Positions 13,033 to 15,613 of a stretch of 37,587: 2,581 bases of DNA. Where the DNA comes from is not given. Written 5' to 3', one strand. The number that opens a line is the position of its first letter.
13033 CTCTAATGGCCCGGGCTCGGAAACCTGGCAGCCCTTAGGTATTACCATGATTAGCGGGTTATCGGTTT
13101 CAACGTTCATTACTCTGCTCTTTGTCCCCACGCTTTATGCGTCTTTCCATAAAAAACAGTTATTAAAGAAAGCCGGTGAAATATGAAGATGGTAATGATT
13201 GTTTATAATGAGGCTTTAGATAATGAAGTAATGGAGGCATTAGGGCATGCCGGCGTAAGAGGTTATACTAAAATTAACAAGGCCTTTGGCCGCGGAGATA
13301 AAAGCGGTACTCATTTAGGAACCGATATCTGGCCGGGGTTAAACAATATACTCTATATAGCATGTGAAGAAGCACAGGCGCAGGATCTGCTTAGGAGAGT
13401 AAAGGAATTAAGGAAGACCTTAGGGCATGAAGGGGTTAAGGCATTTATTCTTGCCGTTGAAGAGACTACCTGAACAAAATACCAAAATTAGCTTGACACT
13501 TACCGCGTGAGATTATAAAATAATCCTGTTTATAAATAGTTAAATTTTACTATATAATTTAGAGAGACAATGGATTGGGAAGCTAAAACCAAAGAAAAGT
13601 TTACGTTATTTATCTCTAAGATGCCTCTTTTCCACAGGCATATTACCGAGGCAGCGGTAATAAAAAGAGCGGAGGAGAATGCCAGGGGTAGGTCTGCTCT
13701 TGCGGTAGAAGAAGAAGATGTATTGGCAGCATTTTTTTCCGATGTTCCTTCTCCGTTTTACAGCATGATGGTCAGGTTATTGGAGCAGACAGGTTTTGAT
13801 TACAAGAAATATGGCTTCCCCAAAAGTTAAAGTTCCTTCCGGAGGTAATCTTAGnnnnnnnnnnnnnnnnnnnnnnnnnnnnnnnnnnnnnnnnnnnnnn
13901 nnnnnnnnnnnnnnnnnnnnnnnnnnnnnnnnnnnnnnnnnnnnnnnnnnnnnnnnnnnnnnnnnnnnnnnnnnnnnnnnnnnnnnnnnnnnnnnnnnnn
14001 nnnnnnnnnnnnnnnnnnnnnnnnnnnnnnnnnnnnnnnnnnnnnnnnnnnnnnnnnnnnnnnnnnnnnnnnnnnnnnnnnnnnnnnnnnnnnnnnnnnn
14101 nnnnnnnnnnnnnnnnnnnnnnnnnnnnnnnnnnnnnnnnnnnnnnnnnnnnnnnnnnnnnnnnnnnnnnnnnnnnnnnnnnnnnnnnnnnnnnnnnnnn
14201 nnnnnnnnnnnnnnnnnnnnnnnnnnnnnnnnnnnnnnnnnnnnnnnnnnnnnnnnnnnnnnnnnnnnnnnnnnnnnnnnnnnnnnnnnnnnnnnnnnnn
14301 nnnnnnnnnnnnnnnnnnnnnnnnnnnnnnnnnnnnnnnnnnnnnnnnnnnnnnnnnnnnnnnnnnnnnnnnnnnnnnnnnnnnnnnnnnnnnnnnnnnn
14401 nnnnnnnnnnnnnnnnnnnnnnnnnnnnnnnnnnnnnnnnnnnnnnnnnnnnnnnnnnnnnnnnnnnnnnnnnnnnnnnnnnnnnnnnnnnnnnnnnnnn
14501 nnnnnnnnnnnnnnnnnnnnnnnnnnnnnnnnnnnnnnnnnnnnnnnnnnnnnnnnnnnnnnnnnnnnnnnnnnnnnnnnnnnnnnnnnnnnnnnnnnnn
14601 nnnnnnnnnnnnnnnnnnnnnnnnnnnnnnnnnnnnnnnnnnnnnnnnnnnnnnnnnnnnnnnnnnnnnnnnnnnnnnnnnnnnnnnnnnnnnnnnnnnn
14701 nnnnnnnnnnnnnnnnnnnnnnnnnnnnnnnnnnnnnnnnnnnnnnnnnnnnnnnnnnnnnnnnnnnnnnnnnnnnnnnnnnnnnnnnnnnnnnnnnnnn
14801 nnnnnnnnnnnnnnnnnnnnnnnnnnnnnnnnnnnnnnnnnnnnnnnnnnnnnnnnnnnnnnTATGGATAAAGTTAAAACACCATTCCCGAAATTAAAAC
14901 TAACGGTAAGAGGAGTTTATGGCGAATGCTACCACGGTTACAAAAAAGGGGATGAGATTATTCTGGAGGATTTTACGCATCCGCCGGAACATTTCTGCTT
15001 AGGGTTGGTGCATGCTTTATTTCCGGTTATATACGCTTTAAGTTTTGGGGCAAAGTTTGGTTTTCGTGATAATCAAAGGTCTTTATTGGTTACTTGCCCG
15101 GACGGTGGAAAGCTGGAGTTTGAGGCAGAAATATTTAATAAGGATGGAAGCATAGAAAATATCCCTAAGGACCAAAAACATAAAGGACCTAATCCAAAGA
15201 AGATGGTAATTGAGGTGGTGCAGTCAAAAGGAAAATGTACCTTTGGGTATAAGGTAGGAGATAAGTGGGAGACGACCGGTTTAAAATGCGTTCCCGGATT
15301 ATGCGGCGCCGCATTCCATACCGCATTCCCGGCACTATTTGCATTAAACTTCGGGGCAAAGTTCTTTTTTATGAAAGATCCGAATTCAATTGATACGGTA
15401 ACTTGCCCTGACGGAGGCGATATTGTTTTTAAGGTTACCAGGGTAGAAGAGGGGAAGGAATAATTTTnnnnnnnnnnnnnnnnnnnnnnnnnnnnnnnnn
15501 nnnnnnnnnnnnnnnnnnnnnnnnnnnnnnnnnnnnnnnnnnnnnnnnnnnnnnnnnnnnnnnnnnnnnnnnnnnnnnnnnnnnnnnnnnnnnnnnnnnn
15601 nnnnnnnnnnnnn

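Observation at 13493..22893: Non-canonical type II polyketide synthase cluster in a low-GC diderm genome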

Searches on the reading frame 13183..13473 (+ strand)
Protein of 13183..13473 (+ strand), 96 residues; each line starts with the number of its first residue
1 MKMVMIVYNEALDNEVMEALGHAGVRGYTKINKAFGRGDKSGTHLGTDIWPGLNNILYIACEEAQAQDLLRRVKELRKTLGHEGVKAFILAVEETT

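Call 21: search_protein_families(library=pfam, proteins=[window:13183-13473:+], max_evalue=0.001)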
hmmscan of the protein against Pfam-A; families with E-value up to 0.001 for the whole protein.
window:13183-13473:+ (96 aa): 1 family
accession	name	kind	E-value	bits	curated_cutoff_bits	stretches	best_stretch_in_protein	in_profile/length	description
PF00543.27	P-II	-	5e-11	43.3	25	1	1-95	1-95/102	Nitrogen regulatory protein P-II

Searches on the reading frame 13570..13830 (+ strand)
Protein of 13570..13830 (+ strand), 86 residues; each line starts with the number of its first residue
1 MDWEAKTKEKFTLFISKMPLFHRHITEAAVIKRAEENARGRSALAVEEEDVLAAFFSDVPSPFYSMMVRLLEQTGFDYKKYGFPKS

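Call 3: search_protein_families(library=pfam, proteins=[window:13570-13830:+], max_evalue=0.01)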
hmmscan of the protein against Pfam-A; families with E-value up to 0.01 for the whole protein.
window:13570-13830:+ (86 aa): 0 families

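Call 4: search_protein_families(library=ncbifam, proteins=[window:13570-13830:+], max_evalue=0.01)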
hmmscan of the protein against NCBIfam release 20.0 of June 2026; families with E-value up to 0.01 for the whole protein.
window:13570-13830:+ (86 aa): 0 families

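Call 44: search_protein_families(library=ncbifam, proteins=[window:13570-13830:+], max_evalue=1)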
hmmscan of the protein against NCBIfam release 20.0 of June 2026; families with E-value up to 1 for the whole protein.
window:13570-13830:+ (86 aa): 1 family
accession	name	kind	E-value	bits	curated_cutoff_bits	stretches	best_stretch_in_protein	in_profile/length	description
NF008002.0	PRK10727.1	equivalog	0.063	12.4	557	1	36-77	47-87/341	HTH-type transcriptional regulator GalR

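Call 50: search_protein_families(library=pfam, proteins=[window:13570-13830:+], max_evalue=1)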
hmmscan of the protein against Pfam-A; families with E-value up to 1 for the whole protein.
window:13570-13830:+ (86 aa): 1 family
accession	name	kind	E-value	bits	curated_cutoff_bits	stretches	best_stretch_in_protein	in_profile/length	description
PF11084.13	DUF2621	-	0.012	16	27.7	1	3-81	57-135/139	Protein of unknown function (DUF2621)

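Call 69: search_protein_families(library=pfam, alignment_id=A5, max_evalue=10)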
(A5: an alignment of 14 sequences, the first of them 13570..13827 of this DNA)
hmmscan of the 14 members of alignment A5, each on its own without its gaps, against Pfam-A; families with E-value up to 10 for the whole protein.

A. member 1, window:13570-13827:+ (86 aa): 1 family
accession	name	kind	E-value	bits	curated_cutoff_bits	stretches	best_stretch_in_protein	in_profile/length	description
PF11084.13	DUF2621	-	0.012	16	27.7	1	3-81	57-135/139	Protein of unknown function (DUF2621)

B. families by the number of members that match (of 14 scanned): 8 families
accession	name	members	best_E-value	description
PF11084.13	DUF2621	14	2.5e-06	Protein of unknown function (DUF2621)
PF08369.16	PCP_red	11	0.00016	Proto-chlorophyllide reductase 57 kD subunit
PF17478.7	VP4_helical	6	0.0023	Rotavirus VP4 helical domain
PF12872.13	OST-HTH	2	0.2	OST-HTH/LOTUS domain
PF01085.23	HH_signal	1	0.1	Hedgehog amino-terminal signalling domain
PF01623.22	Carla_C4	1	0.16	Carlavirus putative nucleic acid binding protein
PF02973.23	Sialidase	1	0.2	Sialidase, N-terminal domain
PF25808.1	TPR_LAA1_C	1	0.23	LAA1-like, C-terminal TPR repeats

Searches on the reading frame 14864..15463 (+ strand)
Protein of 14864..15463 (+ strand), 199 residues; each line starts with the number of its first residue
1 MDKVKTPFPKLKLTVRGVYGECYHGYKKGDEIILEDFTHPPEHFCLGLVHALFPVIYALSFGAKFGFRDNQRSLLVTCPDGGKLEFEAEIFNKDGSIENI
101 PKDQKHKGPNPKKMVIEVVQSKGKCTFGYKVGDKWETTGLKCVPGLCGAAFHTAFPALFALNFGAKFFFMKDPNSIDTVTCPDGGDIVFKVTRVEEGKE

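Call 3: search_protein_families(library=pfam, proteins=[window:14864-15463:+], max_evalue=0.01)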
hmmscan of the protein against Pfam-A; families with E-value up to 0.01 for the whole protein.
window:14864-15463:+ (199 aa): 0 families

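Call 4: search_protein_families(library=ncbifam, proteins=[window:14864-15463:+], max_evalue=0.01)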
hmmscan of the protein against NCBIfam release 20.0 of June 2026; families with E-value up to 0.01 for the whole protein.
window:14864-15463:+ (199 aa): 1 family
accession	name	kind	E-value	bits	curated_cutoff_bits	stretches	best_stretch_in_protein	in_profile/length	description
TIGR04076.1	TIGR04076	subfamily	2.9e-29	101.5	33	2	112-195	2-90/91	TIGR04076 family protein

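Call 18: search_solved_structures(query=window:14864-15463:+, max_evalue=10)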
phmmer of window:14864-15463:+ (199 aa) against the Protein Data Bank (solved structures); distinct sequences matched with E-value up to 10: 2.
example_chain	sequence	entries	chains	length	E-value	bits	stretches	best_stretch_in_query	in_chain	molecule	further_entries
5c2m_A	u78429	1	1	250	0.14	15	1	82-115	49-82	Predicted protein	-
8a22_Aq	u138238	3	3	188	0.16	14.8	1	86-130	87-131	uL22m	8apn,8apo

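Call 46: find_homologous_proteins(query=window:14864-15463:+, max_evalue=0.001)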
Query window:14864-15463:+ (199 aa): 826 proteins with E <= 0.001 among 912 candidates; the best 120 are listed.
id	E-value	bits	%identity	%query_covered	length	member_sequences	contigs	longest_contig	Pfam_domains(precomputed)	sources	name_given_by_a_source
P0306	1.6e-132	458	100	98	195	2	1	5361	-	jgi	-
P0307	1.7e-130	451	95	100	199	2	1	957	-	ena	-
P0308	3.1e-128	444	93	100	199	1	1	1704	-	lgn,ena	-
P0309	3.0e-118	411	84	100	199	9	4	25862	-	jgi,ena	jgi:uncharacterized repeat protein (TIGR04076 family)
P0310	1.4e-117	409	88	99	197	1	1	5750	-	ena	-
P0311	6.3e-117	407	87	98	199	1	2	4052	-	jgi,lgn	-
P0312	7.9e-116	403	85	98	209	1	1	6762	-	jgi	jgi:uncharacterized repeat protein (TIGR04076 family)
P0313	3.8e-115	401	84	100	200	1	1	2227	-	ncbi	-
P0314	7.0e-115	400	83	100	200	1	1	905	-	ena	-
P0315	9.8e-115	400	85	98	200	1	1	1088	-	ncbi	-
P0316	1.0e-114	400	84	99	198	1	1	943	-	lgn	-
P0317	1.8e-114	399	85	99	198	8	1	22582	-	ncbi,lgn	-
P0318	4.6e-114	397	84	100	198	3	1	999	-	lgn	-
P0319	6.9e-114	397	83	100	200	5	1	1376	-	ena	-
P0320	8.3e-114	397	83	99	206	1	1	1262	-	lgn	-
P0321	1.0e-113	396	85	97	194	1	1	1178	-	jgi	jgi:uncharacterized repeat protein (TIGR04076 family)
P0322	1.0e-113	396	85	98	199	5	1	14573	-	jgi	jgi:uncharacterized repeat protein (TIGR04076 family)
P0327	2.2e-113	395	85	99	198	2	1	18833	-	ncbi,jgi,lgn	ncbi:MAG: TIGR04076 family protein [Candidatus Omnitrophota bacterium]|jgi:uncharacterized repeat pr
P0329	2.8e-113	395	83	100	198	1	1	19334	-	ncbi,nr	ncbi:MAG: TIGR04076 family protein [Candidatus Omnitrophica bacterium]|nr:TIGR04076 family protein [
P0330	2.8e-113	395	83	100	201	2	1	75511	-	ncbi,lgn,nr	ncbi:MAG: TIGR04076 family protein [Candidatus Omnitrophica bacterium]|nr:TIGR04076 family protein [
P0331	2.9e-113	395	84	99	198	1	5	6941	-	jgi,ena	jgi:uncharacterized repeat protein (TIGR04076 family)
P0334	4.7e-113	394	84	97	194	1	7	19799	-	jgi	jgi:uncharacterized repeat protein (TIGR04076 family)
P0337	7.1e-113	393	81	100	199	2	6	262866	-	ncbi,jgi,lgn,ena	jgi:uncharacterized repeat protein (TIGR04076 family)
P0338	8.4e-113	393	82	100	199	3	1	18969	-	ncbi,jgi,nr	ncbi:MAG: TIGR04076 family protein [Candidatus Omnitrophica bacterium]|jgi:uncharacterized repeat pr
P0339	9.3e-113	393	84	97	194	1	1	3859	-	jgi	jgi:uncharacterized repeat protein (TIGR04076 family)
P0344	1.6e-112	392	84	98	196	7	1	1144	-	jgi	jgi:uncharacterized repeat protein (TIGR04076 family)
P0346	2.7e-112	392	82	99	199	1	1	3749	-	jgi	jgi:uncharacterized repeat protein (TIGR04076 family)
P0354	4.8e-112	391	84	100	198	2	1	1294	-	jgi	jgi:uncharacterized repeat protein (TIGR04076 family)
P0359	6.9e-112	390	81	98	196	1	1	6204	-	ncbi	ncbi:MAG: TIGR04076 family protein [Candidatus Omnitrophota bacterium]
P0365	1.4e-111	389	82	99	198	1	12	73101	-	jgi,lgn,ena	jgi:uncharacterized repeat protein (TIGR04076 family)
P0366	1.5e-111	389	83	97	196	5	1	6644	-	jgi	jgi:uncharacterized repeat protein (TIGR04076 family)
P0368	1.8e-111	389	83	98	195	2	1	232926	-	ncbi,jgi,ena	ncbi:MAG: TIGR04076 family protein [Candidatus Omnitrophota bacterium]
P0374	2.2e-111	389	84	98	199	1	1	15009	-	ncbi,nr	ncbi:MAG: TIGR04076 family protein [Candidatus Omnitrophica bacterium]|nr:TIGR04076 family protein [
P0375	2.3e-111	389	81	100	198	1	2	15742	-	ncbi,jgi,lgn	jgi:uncharacterized repeat protein (TIGR04076 family)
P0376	2.7e-111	388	82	98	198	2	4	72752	-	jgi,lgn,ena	jgi:uncharacterized repeat protein (TIGR04076 family)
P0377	3.0e-111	388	82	98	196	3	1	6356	-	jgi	jgi:uncharacterized repeat protein (TIGR04076 family)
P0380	3.1e-111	388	81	100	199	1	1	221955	-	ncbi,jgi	jgi:uncharacterized repeat protein (TIGR04076 family)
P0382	3.4e-111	388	81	100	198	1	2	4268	-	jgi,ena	jgi:uncharacterized repeat protein (TIGR04076 family)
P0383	3.4e-111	388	82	98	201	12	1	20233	-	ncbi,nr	ncbi:MAG: TIGR04076 family protein [Candidatus Omnitrophica bacterium]|nr:TIGR04076 family protein [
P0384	3.6e-111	388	81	99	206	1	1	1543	-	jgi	jgi:uncharacterized repeat protein (TIGR04076 family)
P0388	4.8e-111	388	79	100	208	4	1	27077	-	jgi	jgi:uncharacterized repeat protein (TIGR04076 family)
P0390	4.9e-111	387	81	100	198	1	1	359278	-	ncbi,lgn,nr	ncbi:MAG: TIGR04076 family protein [Candidatus Omnitrophota bacterium]|nr:TIGR04076 family protein [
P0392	5.2e-111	387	81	99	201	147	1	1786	-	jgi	jgi:uncharacterized repeat protein (TIGR04076 family)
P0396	7.2e-111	387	81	100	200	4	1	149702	-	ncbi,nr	ncbi:MAG: TIGR04076 family protein [Candidatus Omnitrophica bacterium]|nr:TIGR04076 family protein [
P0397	7.7e-111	387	85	98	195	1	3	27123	-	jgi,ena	jgi:uncharacterized repeat protein (TIGR04076 family)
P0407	1.3e-110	386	80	100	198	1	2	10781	-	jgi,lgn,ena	jgi:uncharacterized repeat protein (TIGR04076 family)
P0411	1.5e-110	386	81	100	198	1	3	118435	-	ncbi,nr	ncbi:MAG: TIGR04076 family protein [Candidatus Omnitrophica bacterium]|nr:TIGR04076 family protein [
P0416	1.9e-110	386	82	98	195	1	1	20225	-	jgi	jgi:uncharacterized repeat protein (TIGR04076 family)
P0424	2.8e-110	385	81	98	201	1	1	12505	-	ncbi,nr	ncbi:MAG: TIGR04076 family protein [Candidatus Omnitrophica bacterium]|nr:TIGR04076 family protein [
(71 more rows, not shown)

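Call 51: predict_structure(alignment_id=A3)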
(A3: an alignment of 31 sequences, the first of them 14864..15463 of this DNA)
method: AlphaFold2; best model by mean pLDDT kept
length: 199 residues; sequences in the alignment: 31
mean_pLDDT: 75.8   pTM: 0.61
mean pLDDT of the five models: 75.8, 70.2, 62.7, 59.3, 59.3
residues with pLDDT >= 90: 8; 70-90: 135; 50-70: 51; < 50: 5
segments of 3 or more residues with pLDDT < 50: 197-199
pLDDT, mean of each block of 10 residues (from residue 1): 60 88 83 71 66 72 66 74 85 79 73 86 83 86 77 77 73 68 80 67
secondary structure, 60 per line:
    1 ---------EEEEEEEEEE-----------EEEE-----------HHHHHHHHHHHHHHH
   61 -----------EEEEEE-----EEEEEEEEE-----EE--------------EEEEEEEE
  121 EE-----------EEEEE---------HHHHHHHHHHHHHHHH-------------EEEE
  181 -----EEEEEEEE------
elements in order: E10-19 E31-34 H46-60 E72-77 E83-91 E113-122 E134-138 H148-163 E177-180 E186-193

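Call 53: fold_search(model_id=the predicted structure, library=pdb)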
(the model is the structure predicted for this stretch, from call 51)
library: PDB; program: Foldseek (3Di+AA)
matches with E <= 10: 180; with E <= 0.001: 0
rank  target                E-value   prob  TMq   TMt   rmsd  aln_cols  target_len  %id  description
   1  2we7_A                5.8e-02  0.60  0.26  0.16  14.4       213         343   12  Crystal structure of Mycobacterium tuberculosis Rv0376c homologue from Mycobacterium smegmatis (released 2010-04-07)
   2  5izr_B                1.4e-01  0.08  0.19  0.08  15.2       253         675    8  Human GIVD cytosolic phospholipase A2 in complex with Methyl gamma-Linolenyl Fluorophosphonate inhibitor and Terbium C (released 2016-06-08)
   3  3on5_A                1.9e-01  0.63  0.32  0.20  14.1       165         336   13  Crystal structure of a xanthine dehydrogenase (BH1974) from Bacillus halodurans at 2.80 A resolution (released 2010-09-15)
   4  5jlp                  2.3e-01  0.11  0.17  0.11  13.6       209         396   12  Crystal structure of Mycobacterium avium SerB2 in complex with serine at ACT domain (released 2017-05-03)
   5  5izr_A                4.6e-01  0.06  0.18  0.08  15.1       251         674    8  Human GIVD cytosolic phospholipase A2 in complex with Methyl gamma-Linolenyl Fluorophosphonate inhibitor and Terbium C (released 2016-06-08)
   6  3gng                  4.8e-01  0.03  0.13  0.09  17.0       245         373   13  P21B crystal structure of R1-R7 of Murine MVP (released 2009-11-10)
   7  4h63_Q                6.8e-01  0.04  0.14  0.09  16.1       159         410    8  Structure of the Schizosaccharomyces pombe Mediator head module (released 2012-10-31)
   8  9xpg_C                7.7e-01  0.01  0.12  0.10  23.7       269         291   10  The structure of gp139 protein of phage phikz (released 2026-02-11)
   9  5n9j_W                8.1e-01  0.07  0.15  0.08  13.8       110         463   11  Core Mediator of transcriptional regulation (released 2017-05-17)
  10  5izr_D                9.6e-01  0.03  0.16  0.07  15.6       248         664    8  Human GIVD cytosolic phospholipase A2 in complex with Methyl gamma-Linolenyl Fluorophosphonate inhibitor and Terbium C (released 2016-06-08)
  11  1suj                  9.6e-01  0.01  0.13  0.08  21.1       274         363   12  X-ray crystal structure of ambystoma tigrinum cone arrestin (released 2005-08-23)
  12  9l5r_C                1.0e+00  0.03  0.14  0.05  15.4       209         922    8  Cryo-EM structure of the thermophile spliceosome (state ILS) (released 2025-03-12)
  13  6ldy_H                1.2e+00  0.02  0.11  0.11  16.8       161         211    7  Structure antibody D6 in complex with methylated peptide (released 2020-11-25)
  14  6d4n_A                1.5e+00  0.02  0.12  0.11  14.5       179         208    7  Crystal structure of a Fc fragment of Rhesus macaque (Macaca mulatta) IgG4 (released 2019-05-01)
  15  3on5_B                1.7e+00  0.12  0.27  0.17  13.6       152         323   12  Crystal structure of a xanthine dehydrogenase (BH1974) from Bacillus halodurans at 2.80 A resolution (released 2010-09-15)
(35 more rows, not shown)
